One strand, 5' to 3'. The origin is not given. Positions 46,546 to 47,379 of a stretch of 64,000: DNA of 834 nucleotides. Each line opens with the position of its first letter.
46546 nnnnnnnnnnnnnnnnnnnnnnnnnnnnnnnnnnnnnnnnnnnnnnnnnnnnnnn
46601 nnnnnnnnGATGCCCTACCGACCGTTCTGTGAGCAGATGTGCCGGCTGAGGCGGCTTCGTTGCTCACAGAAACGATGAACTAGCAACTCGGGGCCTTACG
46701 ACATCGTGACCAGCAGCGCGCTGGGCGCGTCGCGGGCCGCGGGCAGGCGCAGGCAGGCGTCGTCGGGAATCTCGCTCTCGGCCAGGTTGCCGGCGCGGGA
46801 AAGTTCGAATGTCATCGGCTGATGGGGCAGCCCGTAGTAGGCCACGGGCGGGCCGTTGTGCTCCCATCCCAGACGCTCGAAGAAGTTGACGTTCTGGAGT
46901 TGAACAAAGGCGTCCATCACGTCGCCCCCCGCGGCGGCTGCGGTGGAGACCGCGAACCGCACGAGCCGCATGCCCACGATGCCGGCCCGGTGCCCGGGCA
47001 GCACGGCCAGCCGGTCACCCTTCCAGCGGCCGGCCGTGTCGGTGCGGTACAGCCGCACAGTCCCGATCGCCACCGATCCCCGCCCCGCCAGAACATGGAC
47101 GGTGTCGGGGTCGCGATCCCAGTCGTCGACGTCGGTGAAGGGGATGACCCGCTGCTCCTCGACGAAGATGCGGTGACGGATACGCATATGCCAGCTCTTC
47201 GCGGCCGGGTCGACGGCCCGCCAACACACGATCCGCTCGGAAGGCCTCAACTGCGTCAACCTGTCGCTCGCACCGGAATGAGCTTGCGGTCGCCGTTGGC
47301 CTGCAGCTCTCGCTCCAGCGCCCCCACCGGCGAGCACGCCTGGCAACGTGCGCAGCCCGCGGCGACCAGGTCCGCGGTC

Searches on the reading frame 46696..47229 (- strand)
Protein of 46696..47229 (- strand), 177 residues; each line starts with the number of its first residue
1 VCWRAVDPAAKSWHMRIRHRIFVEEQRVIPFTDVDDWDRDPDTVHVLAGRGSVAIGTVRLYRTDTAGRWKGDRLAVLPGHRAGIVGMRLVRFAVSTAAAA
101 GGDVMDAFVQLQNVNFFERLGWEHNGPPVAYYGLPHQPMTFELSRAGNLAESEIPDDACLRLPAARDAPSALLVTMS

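Call 8: search_protein_families(library=ncbifam, proteins=[window:46696-47229:-], max_evalue=0.001)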
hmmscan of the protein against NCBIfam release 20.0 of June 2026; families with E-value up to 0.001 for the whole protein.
window:46696-47229:- (177 aa): 1 family
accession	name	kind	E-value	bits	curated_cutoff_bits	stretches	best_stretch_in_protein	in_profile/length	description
TIGR04045.1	MSMEG_0567_GNAT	equivalog_domain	2.2e-25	89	68.45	1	11-144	13-148/153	MSMEG_0567/Sll0786 family nitrogen starvation N-acetyltransferase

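Call 9: search_protein_families(library=pfam, proteins=[window:46696-47229:-], max_evalue=0.001)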
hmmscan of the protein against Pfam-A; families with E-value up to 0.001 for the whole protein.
window:46696-47229:- (177 aa): 4 families
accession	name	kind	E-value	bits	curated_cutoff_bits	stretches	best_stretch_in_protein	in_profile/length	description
PF00583.31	Acetyltransf_1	-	1.3e-07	32.4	20.7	1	18-122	8-116/116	Acetyltransferase (GNAT) family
PF13508.13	Acetyltransf_7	-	5.1e-06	27.2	27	1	50-123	10-83/84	Acetyltransferase (GNAT) domain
PF21926.2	FeeM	-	1.1e-05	25.8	27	0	16-64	4-55/158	N-acyl amino acid synthase FeeM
PF13673.13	Acetyltransf_10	-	2.7e-05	24.6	23.6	1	43-143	31-128/128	Acetyltransferase (GNAT) domain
